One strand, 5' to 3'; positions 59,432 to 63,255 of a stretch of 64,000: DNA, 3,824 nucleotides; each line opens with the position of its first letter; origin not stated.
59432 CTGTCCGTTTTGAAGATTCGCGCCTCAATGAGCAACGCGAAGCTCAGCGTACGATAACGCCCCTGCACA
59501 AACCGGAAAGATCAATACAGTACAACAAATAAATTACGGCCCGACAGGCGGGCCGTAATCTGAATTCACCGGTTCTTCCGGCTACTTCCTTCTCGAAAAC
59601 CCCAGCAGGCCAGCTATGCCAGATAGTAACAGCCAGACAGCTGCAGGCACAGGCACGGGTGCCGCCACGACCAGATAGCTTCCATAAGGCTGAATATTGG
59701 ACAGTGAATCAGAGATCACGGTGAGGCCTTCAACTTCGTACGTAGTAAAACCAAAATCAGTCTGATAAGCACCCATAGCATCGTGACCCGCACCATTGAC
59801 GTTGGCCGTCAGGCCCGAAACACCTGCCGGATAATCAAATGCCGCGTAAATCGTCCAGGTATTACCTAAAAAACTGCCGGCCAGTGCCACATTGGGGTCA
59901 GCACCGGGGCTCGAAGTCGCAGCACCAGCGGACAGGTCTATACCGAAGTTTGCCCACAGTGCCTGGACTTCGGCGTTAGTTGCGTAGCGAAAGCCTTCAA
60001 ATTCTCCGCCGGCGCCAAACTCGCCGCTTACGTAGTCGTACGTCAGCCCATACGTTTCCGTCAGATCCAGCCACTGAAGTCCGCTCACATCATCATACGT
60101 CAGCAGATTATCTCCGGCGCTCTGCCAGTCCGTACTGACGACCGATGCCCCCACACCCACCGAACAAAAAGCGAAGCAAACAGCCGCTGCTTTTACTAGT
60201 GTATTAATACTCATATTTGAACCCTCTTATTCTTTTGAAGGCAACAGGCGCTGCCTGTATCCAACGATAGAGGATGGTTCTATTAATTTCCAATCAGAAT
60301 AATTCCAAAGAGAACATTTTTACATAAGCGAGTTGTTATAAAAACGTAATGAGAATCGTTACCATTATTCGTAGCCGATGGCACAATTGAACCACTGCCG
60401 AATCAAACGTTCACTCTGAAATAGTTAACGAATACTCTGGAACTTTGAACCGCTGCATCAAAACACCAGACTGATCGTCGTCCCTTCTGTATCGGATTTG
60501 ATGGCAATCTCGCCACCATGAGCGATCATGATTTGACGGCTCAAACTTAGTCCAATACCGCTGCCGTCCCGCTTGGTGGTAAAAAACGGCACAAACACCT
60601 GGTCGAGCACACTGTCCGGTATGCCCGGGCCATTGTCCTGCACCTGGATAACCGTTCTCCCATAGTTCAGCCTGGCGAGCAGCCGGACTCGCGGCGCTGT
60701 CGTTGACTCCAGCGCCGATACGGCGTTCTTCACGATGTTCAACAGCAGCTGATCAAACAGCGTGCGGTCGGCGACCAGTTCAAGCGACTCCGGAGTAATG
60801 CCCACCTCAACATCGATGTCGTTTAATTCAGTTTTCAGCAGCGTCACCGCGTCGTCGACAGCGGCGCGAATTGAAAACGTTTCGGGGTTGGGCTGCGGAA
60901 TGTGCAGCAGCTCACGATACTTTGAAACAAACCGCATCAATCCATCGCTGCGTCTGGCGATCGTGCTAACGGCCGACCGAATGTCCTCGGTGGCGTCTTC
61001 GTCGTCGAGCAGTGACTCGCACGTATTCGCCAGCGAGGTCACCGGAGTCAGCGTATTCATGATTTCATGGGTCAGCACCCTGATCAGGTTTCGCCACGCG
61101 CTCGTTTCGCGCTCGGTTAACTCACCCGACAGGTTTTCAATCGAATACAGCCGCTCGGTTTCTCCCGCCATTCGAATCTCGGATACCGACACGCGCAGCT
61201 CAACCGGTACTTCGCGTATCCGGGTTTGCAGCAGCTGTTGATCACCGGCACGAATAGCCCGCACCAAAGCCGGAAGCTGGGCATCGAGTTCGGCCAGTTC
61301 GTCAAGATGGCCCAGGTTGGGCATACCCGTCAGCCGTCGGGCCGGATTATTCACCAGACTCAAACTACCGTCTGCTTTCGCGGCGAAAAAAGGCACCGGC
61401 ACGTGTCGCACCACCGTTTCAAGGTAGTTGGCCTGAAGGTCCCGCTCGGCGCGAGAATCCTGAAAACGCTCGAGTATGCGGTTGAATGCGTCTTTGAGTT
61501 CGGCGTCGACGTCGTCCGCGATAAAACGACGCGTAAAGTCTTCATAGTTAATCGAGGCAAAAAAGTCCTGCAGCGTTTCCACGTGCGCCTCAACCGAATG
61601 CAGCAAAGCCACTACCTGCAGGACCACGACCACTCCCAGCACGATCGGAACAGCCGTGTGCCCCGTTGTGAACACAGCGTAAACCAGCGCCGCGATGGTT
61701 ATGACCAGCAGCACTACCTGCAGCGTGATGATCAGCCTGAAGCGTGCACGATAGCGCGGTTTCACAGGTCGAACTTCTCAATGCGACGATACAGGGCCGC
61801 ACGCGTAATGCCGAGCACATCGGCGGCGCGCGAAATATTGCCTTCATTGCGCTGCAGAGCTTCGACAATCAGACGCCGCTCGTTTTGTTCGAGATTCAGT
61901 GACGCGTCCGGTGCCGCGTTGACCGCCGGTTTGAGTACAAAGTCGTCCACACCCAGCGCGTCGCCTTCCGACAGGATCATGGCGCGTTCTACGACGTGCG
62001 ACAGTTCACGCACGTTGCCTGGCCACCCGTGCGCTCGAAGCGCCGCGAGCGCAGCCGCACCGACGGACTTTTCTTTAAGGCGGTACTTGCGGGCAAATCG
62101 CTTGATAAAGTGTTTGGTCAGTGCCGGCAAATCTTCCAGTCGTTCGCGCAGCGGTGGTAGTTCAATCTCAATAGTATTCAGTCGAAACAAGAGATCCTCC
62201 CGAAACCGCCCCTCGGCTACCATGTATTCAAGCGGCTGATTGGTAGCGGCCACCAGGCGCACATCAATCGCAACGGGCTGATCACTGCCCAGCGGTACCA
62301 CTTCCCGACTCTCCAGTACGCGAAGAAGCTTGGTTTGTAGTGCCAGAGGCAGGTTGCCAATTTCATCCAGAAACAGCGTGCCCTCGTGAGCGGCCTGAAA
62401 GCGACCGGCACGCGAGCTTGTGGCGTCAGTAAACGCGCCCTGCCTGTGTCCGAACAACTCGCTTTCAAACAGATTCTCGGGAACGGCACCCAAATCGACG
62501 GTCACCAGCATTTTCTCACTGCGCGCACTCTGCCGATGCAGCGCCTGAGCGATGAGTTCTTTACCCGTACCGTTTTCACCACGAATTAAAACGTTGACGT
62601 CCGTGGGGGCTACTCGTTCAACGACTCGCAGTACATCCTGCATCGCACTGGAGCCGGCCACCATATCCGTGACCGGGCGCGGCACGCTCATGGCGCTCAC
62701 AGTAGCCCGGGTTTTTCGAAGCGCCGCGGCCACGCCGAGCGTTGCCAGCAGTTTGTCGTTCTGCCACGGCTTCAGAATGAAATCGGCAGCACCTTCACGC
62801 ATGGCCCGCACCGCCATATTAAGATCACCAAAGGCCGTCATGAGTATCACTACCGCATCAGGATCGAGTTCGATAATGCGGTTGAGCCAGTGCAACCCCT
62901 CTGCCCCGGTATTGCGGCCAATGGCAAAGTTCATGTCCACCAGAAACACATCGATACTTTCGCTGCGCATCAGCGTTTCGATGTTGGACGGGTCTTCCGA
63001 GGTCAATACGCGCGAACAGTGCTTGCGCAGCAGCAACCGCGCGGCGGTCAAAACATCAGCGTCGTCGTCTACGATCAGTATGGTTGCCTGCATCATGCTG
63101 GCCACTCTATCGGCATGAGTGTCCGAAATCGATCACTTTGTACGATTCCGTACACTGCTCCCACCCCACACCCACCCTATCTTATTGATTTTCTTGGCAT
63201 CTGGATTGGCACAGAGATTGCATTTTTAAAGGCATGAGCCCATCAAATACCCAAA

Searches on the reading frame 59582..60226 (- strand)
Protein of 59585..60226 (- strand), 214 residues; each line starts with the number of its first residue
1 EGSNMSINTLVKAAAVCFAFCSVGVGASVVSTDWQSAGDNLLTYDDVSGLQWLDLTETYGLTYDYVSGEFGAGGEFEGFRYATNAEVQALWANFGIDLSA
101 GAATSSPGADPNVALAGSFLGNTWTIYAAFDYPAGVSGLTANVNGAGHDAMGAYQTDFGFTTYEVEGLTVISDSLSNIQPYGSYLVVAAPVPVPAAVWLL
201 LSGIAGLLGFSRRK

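Call 30: search_protein_families(library=pfam, proteins=[window:59585-60226:-], max_evalue=0.1)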
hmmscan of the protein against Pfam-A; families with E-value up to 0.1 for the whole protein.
window:59585-60226:- (214 aa): 1 family
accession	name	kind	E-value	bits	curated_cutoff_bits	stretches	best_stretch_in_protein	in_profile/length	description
PF07589.16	PEP-CTERM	-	0.0062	17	20.7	1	190-213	1-22/24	PEP-CTERM motif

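Call 31: search_protein_families(library=ncbifam, proteins=[window:59585-60226:-], max_evalue=0.1)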
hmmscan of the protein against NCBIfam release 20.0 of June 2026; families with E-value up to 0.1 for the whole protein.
window:59585-60226:- (214 aa): 4 families
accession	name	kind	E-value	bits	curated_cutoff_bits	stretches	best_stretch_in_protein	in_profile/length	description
TIGR03370.1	VPLPA-CTERM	domain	2.5e-06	27.4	25.35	1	191-213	1-23/25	VPLPA-CTERM sorting domain-containing protein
NF033554.9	floc_PepA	equivalog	0.0024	17.7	80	1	95-214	151-260/261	flocculation-associated PEP-CTERM protein PepA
TIGR02595.1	PEP_CTERM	domain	0.0081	16.9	16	1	191-214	1-23/24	PEP-CTERM sorting domain-containing protein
NF038125.1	PEP_CTERM_THxN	subfamily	0.075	12.6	85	0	143-214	184-246/246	THxN family PEP-CTERM protein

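Call 58: search_protein_families(library=ncbifam, proteins=[window:59582-60214:-], max_evalue=0.00001)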
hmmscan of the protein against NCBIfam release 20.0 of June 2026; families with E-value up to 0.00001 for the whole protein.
window:59582-60214:- (210 aa): 1 family
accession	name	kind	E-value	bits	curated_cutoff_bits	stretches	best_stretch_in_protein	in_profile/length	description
TIGR03370.1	VPLPA-CTERM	domain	2.4e-06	27.4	25.35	1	187-209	1-23/25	VPLPA-CTERM sorting domain-containing protein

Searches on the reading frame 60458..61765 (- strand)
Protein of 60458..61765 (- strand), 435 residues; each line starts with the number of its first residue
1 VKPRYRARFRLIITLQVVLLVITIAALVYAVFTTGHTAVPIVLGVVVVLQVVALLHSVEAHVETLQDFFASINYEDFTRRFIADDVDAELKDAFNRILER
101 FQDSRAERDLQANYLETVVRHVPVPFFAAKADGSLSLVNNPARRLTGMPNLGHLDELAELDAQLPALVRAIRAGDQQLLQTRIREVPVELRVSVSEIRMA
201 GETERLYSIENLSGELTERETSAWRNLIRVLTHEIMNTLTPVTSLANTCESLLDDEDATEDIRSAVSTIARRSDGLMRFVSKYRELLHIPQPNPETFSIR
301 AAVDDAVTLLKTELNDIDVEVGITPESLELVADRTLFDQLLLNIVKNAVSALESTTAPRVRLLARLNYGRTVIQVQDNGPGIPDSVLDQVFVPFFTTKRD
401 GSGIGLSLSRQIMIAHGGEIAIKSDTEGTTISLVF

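Call 58: search_protein_families(library=ncbifam, proteins=[window:60458-61765:-], max_evalue=0.00001)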
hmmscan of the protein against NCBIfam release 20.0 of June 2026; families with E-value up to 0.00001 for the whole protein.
window:60458-61765:- (435 aa): 65 families (the best 25 are shown)
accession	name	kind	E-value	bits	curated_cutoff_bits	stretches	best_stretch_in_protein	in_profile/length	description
NF008468.0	PRK11360.1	equivalog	6e-36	124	646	1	45-434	206-605/616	two-component system sensor histidine kinase AtoS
NF007688.0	PRK10364.1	equivalog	3.8e-27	95.1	479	1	222-431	238-445/460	two-component system sensor histidine kinase ZraS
NF033092.0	HK_WalK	equivalog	2.4e-25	89.2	725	1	31-433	178-590/594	cell wall metabolism sensor histidine kinase WalK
NF046044.1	PnpS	equivalog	2.6e-25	89.2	400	1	69-433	9-387/390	two-component system histidine kinase PnpS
NF047496.1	HK_LIC11548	equivalog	2.5e-23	82.7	750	1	220-426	356-577/589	LIC_11548 family sensor histidine kinase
NF008312.0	PRK11100.1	equivalog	1.4e-22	80.2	356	1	207-430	241-467/477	two-component system sensor histidine kinase CreC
NF008293.1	PRK11073.1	equivalog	2.6e-22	79.6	240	1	196-432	101-342/349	nitrogen regulation protein NR(II)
NF053867.1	SprKinKinDBac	equivalog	1.7e-20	72.9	775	1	232-432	294-492/500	sporulation kinase KinD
NF052574.1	HisKinEspCMyxo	equivalog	1.9e-20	72.6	1200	1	232-430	425-630/785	serine histidine kinase EspC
NF010411.0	PRK13837.1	equivalog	2.5e-20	72.1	647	1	293-431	516-669/828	two-component system VirA-like sensor kinase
NF040750.1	tetrathio_HK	equivalog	3.3e-20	72.1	750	1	231-426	345-542/555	tetrathionate respiration histidine kinase TtrS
NF041777.1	sens_FixL_Rhizob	equivalog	5.3e-20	71.5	850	1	221-429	259-472/485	sensor protein FixL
NF058527.1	HistKinChvGCaul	equivalog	7.8e-19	67.8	740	1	208-424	291-514/535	two-component sensor histidine kinase ChvG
TIGR02916.1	PEP_his_kin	equivalog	1.3e-18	66.9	300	1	232-434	483-677/679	XrtA/PEP-CTERM system histidine kinase PrsK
NF049962.1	HisKinFlgSCampy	equivalog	2e-18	66.4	600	1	210-428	118-331/338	fla regulon two-component system sensor histidine kinase FlgS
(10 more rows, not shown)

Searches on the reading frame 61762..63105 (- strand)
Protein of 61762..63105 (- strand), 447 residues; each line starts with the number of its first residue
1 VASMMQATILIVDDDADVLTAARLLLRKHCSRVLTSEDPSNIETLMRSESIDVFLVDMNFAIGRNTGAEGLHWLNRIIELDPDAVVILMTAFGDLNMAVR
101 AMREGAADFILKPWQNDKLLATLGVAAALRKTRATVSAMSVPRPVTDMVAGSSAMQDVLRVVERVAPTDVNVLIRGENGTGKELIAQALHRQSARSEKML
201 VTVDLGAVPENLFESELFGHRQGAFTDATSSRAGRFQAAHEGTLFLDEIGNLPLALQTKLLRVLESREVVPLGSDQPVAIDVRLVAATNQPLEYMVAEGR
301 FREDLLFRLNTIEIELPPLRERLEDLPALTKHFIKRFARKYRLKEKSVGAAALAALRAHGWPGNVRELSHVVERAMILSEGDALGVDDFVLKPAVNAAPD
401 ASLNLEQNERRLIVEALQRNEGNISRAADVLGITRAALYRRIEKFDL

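Call 58: search_protein_families(library=ncbifam, proteins=[window:61762-63105:-], max_evalue=0.00001)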
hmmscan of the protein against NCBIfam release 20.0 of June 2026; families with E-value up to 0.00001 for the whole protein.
window:61762-63105:- (447 aa): 53 families (the best 25 are shown)
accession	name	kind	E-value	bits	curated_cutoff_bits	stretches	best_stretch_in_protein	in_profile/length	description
TIGR02915.1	PEP_resp_reg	equivalog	2.7e-117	392.4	502.6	1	9-447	1-444/445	PEP-CTERM-box response regulator transcription factor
TIGR01818.1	ntrC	equivalog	5.3e-113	378.2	558.6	1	9-389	1-377/463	nitrogen regulation protein NR(I)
NF008469.0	PRK11361.1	equivalog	5.8e-111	371.4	714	1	7-444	5-453/461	acetoacetate metabolism transcriptional regulator AtoC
NF007689.0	PRK10365.1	equivalog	1.5e-100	337.1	760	1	7-442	6-439/441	sigma-54-dependent response regulator transcription factor ZraR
NF008176.1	PRK10923.1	equivalog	9.6e-99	331.1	620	1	4-388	1-380/469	nitrogen regulation protein NR(I)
NF011695.0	PRK15115.1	equivalog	7e-95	318.4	763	1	3-447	3-438/445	two-component system response regulator GlrR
NF049963.1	RespRegFlgRCampy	domain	2.2e-94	316.7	750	1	9-447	3-429/429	fla regulon two-component system response regulator FlgR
NF003451.0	PRK05022.1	equivalog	1.7e-93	314.1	476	1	143-445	187-508/512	nitric oxide reductase transcriptional regulator NorR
NF051870.1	NAssimRespRegNtrX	equivalog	6.4e-92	308.8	600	1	8-444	3-449/452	nitrogen assimilation response regulator NtrX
TIGR01817.1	nifA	equivalog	1.1e-90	304.9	528.85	1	146-418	195-465/534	nif-specific transcriptional activator NifA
NF041552.1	TF_PrdR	equivalog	1.3e-90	304.4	795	1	147-446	268-577/577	sigma-54 dependent transcriptional regulator PrdR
NF050807.1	TransRegFlbDCaul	equivalog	2.4e-89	300.3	750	1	15-395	10-367/454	sigma-54-dependent transcriptional regulator FlbD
NF038308.1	RNA_repair_RtcR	equivalog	2.6e-88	297.2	650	1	149-388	183-431/530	RNA repair transcriptional activator RtcR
NF041946.1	LuxO_transreg_Vib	equivalog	1e-86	291.6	800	1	45-387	35-374/463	quorum-sensing sigma-54 dependent transcriptional regulator LuxO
TIGR02329.1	propionate_PrpR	equivalog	1e-85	288.4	499.2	1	126-443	194-525/526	propionate catabolism operon regulatory protein PrpR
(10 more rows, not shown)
